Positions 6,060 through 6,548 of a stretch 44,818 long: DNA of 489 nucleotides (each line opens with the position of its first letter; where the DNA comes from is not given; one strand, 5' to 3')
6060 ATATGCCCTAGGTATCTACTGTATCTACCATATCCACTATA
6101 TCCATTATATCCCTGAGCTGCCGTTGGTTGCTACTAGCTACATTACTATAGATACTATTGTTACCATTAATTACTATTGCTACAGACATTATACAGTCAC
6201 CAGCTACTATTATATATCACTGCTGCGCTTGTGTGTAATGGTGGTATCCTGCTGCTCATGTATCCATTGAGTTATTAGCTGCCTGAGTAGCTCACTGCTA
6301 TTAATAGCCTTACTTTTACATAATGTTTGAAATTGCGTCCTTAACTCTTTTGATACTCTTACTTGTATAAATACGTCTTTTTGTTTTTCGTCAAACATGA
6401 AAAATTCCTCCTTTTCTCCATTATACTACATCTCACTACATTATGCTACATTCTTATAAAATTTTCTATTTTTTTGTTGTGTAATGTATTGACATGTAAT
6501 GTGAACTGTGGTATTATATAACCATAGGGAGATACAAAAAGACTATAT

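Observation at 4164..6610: Complete lysogeny switch in a T7-like genome: excisionase, tyrosine integrase, RHH repressor, consensus early promoter and periodic operator repeats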

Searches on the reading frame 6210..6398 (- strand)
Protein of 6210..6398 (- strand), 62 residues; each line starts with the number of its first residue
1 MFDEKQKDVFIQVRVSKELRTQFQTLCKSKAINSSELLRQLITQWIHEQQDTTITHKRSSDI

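Call 3: search_protein_families(library=pfam, proteins=[window:6210-6398:-], max_evalue=0.1)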
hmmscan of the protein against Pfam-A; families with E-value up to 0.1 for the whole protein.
window:6210-6398:- (62 aa): 6 families
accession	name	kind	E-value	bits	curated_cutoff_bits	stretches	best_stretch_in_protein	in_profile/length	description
PF19807.5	DUF6290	-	0.00012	22.6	27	1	10-57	3-50/72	Family of unknown function (DUF6290)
PF01402.27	RHH_1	-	0.0039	17.5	20.5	1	11-46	2-37/39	Ribbon-helix-helix protein, copG family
PF19839.5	RHH_9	-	0.0066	16.7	23.4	1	22-49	19-46/65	Ribbon-helix-helix protein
PF09274.16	ParG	-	0.019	15.5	21.4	1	10-49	36-75/76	ParG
PF23807.1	RHH_10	-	0.029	15.1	27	1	5-42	20-57/84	Ribbon-helix-helix protein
PF24997.1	PSF1_C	-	0.058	13.4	27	0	7-21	1-15/54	PSF1 C-terminal domain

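Call 4: search_protein_families(library=phrogs, proteins=[window:6210-6398:-], max_evalue=0.01)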
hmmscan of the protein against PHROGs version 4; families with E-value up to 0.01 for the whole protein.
window:6210-6398:- (62 aa): 5 families
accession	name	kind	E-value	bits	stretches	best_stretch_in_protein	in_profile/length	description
phrog_25971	-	unknown function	0.00038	21.8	1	8-50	74-115/116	-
phrog_876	-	transcription regulation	0.00043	20.9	1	5-56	64-115/239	transcriptional repressor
phrog_19878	-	unknown function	0.00049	21.5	1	12-51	6-47/65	-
phrog_4085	-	unknown function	0.0034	18.6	1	11-55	3-47/77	-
phrog_28287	-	unknown function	0.006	17.8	1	8-52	20-64/113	-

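Call 49: search_solved_structures(query=window:6210-6398:-, max_evalue=10, show_alignments=2)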
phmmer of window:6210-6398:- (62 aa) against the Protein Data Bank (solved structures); distinct sequences matched with E-value up to 10: 1.
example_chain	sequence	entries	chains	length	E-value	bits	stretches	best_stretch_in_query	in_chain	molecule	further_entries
1p94_A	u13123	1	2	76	0.051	17.2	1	11-49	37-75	plasmid partition protein ParG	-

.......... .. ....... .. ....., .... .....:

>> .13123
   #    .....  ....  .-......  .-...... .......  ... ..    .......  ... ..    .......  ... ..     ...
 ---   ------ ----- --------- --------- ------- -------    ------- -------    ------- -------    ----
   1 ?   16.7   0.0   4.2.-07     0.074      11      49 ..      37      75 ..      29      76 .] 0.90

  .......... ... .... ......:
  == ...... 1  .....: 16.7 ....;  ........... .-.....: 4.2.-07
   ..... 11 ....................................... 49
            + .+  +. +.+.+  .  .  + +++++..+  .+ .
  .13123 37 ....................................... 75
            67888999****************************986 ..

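Call 50: find_homologous_proteins(query=window:6210-6398:-, max_evalue=0.001)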
Query window:6210-6398:- (62 aa): 79 proteins with E <= 0.001 among 79 candidates.
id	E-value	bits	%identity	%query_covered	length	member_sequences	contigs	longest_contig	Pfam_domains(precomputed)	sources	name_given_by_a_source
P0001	6.1e-30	118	95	100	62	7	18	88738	-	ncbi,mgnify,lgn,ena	mgnify:FL=1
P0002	7.1e-30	118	95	100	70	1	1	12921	-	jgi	-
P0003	7.2e-30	118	95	100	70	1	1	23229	-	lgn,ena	-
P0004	1.1e-29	118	94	100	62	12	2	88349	-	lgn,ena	-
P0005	2.0e-29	117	94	100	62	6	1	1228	PF10723.16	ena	-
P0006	2.4e-29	116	94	100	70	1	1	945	-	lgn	-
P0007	2.8e-29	116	94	100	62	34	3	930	PF10723.16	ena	-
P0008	5.9e-28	112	89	100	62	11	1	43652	-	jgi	jgi:hypothetical protein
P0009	8.0e-28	112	92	100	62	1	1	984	-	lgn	-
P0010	4.0e-27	110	90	100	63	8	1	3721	-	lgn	-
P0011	4.2e-27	109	87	100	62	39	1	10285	-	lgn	-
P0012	6.1e-27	109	89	100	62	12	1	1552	PF10723.16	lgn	-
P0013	2.0e-26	107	89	100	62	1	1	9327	-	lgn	-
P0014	2.4e-26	107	89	100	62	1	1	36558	-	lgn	-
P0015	4.9e-26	106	89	100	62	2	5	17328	-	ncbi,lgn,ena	-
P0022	1.4e-21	92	77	100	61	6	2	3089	PF10723.16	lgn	-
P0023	3.4e-21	91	76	100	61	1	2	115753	PF10723.16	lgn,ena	-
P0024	3.6e-21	91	76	100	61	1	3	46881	PF10723.16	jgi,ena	jgi:antitoxin component of RelBE/YafQ-DinJ toxin-antitoxin module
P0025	5.6e-21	90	76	100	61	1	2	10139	PF10723.16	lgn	-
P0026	5.7e-21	90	76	100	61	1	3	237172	PF10723.16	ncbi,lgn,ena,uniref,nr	ncbi:hypothetical protein [uncultured Phascolarctobacterium sp.]|uniref:hypothetical protein n=1 Tax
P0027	2.0e-20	89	74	100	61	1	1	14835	PF10723.16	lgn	-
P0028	2.4e-20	88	74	100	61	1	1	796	PF10723.16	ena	-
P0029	3.1e-20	88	74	100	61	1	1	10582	PF10723.16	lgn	-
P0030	3.6e-20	88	74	100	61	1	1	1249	PF10723.16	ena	-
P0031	3.7e-20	88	74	100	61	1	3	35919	PF10723.16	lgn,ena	-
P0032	3.8e-20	88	74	100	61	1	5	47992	PF10723.16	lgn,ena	-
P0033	4.4e-20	88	74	100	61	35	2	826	PF10723.16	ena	-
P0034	9.9e-20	86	73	100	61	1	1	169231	PF10723.16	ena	-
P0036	1.6e-19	86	74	100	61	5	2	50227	PF10723.16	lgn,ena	-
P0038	2.0e-19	86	73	100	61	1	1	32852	PF10723.16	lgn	-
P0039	2.0e-19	86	73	100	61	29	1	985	PF10723.16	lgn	-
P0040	2.0e-19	86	73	100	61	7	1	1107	PF10723.16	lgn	-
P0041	2.5e-19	85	73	100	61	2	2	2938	PF10723.16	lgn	-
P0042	2.9e-19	85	73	100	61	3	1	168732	PF10723.16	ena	-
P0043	3.1e-19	85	73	100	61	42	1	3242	PF10723.16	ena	-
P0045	4.1e-19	85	75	90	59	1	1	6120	PF10723.16,PF01402.28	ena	-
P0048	4.4e-19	84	71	100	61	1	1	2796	PF10723.16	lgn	-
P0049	5.0e-19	84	71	100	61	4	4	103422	PF10723.16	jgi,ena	jgi:predicted DNA-binding protein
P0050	5.0e-19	84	71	100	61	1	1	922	PF10723.16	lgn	-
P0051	6.0e-19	84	71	100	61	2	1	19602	PF10723.16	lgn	-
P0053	7.9e-19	84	73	90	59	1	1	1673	PF10723.16,PF01402.28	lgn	-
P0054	1.0e-18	83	73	100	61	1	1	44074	PF10723.16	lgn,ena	-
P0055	1.1e-18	83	73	100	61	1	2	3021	PF10723.16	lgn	-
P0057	1.5e-18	83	73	90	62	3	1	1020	PF10723.16,PF01402.28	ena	-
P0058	1.9e-18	82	70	98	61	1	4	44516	PF10723.16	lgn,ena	-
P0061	5.8e-18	81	73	90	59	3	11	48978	PF10723.16,PF01402.28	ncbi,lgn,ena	-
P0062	6.0e-18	81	71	100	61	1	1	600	PF10723.16,PF01402.28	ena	-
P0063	7.1e-18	81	69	100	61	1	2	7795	PF10723.16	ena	-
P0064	8.8e-18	80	69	98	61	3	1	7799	PF10723.16,PF01402.28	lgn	-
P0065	1.1e-17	80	71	90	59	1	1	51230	PF10723.16,PF01402.28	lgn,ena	-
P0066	1.2e-17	80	71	90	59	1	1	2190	PF10723.16,PF01402.28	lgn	-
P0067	1.4e-17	80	68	100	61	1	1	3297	PF10723.16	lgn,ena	-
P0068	1.6e-17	80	68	100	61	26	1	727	PF10723.16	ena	-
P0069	2.2e-17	79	67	98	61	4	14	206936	PF10723.16,PF01402.28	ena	-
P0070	2.2e-17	79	68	100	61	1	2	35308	PF10723.16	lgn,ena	-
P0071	5.8e-17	78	70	90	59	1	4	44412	PF19807.6,PF10723.16,PF01402.28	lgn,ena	-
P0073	9.9e-17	77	66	100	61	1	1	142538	PF10723.16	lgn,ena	-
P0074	5.5e-16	75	68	100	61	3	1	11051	PF10723.16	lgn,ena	-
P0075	1.3e-14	71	57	97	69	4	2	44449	-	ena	-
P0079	2.4e-10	57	53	89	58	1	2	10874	-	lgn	-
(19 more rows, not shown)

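Call 53: search_solved_structures(query=A2, max_evalue=1, show_alignments=1)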
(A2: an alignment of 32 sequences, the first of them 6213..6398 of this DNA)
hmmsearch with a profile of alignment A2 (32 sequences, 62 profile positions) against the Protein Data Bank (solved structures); distinct sequences matched with E-value up to 1: 5.
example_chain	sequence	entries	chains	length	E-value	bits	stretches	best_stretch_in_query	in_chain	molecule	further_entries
1lav_A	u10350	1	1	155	0.16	14.7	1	35-49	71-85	RIBONUCLEASE H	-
2yv0_X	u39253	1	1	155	0.24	14.2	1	35-48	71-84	Ribonuclease HI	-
1gob_A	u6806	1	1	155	0.38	13.5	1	35-49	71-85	RIBONUCLEASE H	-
1law_A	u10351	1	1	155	0.86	12.4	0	35-49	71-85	RIBONUCLEASE H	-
1rdc_A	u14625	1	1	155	0.9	12.3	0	35-49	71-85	RIBONUCLEASE H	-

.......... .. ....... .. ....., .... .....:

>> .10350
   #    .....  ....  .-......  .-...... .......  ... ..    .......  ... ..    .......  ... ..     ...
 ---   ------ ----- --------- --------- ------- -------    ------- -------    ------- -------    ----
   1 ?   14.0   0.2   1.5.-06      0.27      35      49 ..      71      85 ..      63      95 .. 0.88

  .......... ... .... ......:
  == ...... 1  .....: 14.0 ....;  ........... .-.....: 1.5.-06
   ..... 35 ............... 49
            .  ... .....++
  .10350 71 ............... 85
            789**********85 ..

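Call 58: predict_structure(alignment_id=A2)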
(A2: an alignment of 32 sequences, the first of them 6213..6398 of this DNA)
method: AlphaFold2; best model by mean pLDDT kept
length: 62 residues; sequences in the alignment: 32
mean_pLDDT: 80.6   pTM: 0.56
mean pLDDT of the five models: 80.6, 80.2, 79.4, 79.4, 76.1
residues with pLDDT >= 90: 34; 70-90: 9; 50-70: 16; < 50: 3
segments of 3 or more residues with pLDDT < 50: none
pLDDT, mean of each block of 10 residues (from residue 1): 60 92 96 94 90 58 50
secondary structure, 60 per line:
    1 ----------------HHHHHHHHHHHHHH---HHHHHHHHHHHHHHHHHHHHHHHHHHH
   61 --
elements in order: H17-30 H34-60

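Call 60: fold_search(model_id=the predicted structure, library=pdb)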
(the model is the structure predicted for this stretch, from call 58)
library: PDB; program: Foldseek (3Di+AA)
matches with E <= 10: 112; with E <= 0.001: 0
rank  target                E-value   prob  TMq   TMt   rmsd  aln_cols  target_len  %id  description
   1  6xrw_D                1.1e-01  0.99  0.76  0.64   1.3        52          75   17  Chromosomal ParDE TA system from P. aeruginosa (released 2021-07-28)
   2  6iya_D                1.8e-01  0.97  0.65  0.82   1.2        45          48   11  Structure of the DNA binding domain of antitoxin CopASO (released 2019-01-16)
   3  6a6x_D                1.8e-01  0.90  0.58  0.65   3.0        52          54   25  The crystal structure of the Mtb MazE-MazF-mt9 complex (released 2019-07-03)
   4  6iya_F                2.2e-01  0.96  0.64  0.78   1.3        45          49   11  Structure of the DNA binding domain of antitoxin CopASO (released 2019-01-16)
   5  6iya_C                2.4e-01  0.96  0.63  0.83   1.2        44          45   11  Structure of the DNA binding domain of antitoxin CopASO (released 2019-01-16)
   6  2k5j_MODEL_1_A        2.4e-01  0.94  0.60  0.48   1.5        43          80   23  Solution structure of protein yiiF from Shigella flexneri serotype 5b (strain 8401) . Northeast Structural Gen (released 2008-08-26)
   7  1p94_MODEL_1_A        2.8e-01  0.91  0.62  0.52   1.9        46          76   24  NMR Structure of ParG symmetric dimer (released 2004-01-13)
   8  3qoq_A                4.2e-01  0.54  0.48  0.57   4.0        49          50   22  Crystal Structure of the Transcription Factor AmrZ in Complex with the 18 Base Pair amrZ1 Binding Site (released 2012-02-15)
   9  7etr_B                4.6e-01  0.91  0.72  0.62   1.4        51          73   10  Crystal structure of SO_1444-SO_1445 complex from Shewanella oneidensis (released 2022-03-23)
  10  7ycv_B                5.4e-01  0.84  0.66  0.74   1.7        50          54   20  The Dimeric Format of Truncated PrpA (2-54)and RHH Domain of PrpA (released 2022-09-21)
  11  9kkd_B                5.8e-01  0.90  0.61  0.86   1.1        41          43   15  the structure of StnY (released 2025-11-19)
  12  7nyw_I                6.3e-01  0.82  0.58  0.29   2.0        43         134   14  Cryo-EM structure of the MukBEF-MatP-DNA head module (released 2021-07-07)
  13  6ajm_E                6.9e-01  0.63  0.62  0.59   2.7        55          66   14  Crystal structure of apo AtaTR (released 2019-01-02)
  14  7nyw_J                7.5e-01  0.77  0.59  0.29   1.8        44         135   14  Cryo-EM structure of the MukBEF-MatP-DNA head module (released 2021-07-07)
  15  9kkd_A                8.1e-01  0.85  0.60  0.81   1.1        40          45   15  the structure of StnY (released 2025-11-19)
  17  1b28_MODEL_1_A        8.8e-01  0.82  0.56  0.65   1.8        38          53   13  ARC REPRESSOR MYL MUTANT FROM SALMONELLA BACTERIOPHAGE P22 (released 1999-11-03)
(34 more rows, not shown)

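Call 69: find_encoding_contigs(protein=P0061, flank=1500, max_places=2)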
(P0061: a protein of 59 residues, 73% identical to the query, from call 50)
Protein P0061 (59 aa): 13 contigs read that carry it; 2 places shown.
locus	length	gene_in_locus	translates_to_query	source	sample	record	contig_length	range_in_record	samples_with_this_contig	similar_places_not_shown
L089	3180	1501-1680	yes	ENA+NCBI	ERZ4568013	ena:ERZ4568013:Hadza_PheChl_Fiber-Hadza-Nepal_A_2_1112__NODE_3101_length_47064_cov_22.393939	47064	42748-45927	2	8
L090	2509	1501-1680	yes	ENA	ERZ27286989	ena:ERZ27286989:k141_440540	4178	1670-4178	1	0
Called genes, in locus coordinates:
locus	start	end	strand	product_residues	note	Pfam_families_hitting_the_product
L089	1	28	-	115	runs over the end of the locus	-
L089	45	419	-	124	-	-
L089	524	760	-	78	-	-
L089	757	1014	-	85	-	-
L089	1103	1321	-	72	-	-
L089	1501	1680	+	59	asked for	PF10723:RepB-RCR_reg (weak), PF01402:RHH_1 (weak)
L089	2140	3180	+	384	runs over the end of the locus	PF02899:Phage_int_SAM_1 (faint), PF00589:Phage_integrase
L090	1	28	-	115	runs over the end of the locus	-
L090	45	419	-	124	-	-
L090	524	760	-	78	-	-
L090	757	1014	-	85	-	-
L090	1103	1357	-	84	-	-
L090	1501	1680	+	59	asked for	PF10723:RepB-RCR_reg (weak), PF01402:RHH_1 (weak)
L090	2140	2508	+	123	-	?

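Call 70: find_encoding_contigs(protein=P0069, flank=1500, max_places=2)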
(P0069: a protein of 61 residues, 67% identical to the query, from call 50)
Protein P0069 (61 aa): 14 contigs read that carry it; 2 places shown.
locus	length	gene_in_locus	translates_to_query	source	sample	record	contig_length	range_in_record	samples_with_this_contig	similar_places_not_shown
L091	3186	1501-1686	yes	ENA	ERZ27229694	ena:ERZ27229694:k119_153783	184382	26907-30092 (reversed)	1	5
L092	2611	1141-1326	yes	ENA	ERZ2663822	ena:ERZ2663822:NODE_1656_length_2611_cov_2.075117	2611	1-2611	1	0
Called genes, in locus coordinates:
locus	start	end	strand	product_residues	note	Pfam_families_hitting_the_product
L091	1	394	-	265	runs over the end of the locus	-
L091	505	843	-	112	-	-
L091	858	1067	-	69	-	-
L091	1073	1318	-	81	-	-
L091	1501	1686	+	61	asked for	PF10723:RepB-RCR_reg (weak), PF01402:RHH_1 (weak)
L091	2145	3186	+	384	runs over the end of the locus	PF00589:Phage_integrase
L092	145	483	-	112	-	-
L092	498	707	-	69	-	-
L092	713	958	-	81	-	-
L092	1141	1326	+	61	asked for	PF10723:RepB-RCR_reg (weak), PF01402:RHH_1 (weak)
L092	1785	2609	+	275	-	?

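Call 71: find_encoding_contigs(protein=P0075, flank=1500, max_places=2)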
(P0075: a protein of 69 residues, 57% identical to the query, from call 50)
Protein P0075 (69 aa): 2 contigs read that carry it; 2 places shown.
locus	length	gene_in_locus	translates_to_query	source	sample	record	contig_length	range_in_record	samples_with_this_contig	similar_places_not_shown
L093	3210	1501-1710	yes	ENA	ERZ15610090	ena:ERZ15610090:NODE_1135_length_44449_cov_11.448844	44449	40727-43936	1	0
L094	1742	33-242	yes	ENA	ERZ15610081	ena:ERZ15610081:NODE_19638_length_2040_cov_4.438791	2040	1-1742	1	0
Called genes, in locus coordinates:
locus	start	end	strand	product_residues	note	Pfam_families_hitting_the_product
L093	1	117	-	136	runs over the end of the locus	-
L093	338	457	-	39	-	-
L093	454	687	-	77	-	-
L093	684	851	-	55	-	-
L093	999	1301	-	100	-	-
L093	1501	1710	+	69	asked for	-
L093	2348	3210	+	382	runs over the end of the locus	PF02899:Phage_int_SAM_1 (faint), PF13495:Phage_int_SAM_4 (faint), PF00589:Phage_integrase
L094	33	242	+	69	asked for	-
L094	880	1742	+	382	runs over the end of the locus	PF02899:Phage_int_SAM_1 (faint), PF13495:Phage_int_SAM_4 (faint), PF00589:Phage_integrase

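Call 72: find_encoding_contigs(protein=P0079, flank=1500, max_places=2)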
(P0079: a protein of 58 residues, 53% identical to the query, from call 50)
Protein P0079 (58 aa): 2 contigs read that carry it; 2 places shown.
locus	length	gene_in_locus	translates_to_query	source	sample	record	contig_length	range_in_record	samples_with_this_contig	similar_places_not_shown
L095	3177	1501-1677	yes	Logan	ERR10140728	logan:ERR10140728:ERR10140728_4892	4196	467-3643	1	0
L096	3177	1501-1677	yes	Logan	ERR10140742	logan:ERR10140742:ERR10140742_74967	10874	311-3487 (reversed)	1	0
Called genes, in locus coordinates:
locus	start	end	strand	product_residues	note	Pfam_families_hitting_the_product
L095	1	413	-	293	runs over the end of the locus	?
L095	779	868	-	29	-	-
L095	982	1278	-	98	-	-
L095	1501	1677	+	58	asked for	-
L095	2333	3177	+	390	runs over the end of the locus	PF00589:Phage_integrase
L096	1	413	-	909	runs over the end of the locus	PF14700:RPOL_N (weak), PF00940:RNA_pol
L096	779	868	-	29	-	-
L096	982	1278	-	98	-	-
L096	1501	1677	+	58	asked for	-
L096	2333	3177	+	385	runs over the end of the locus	?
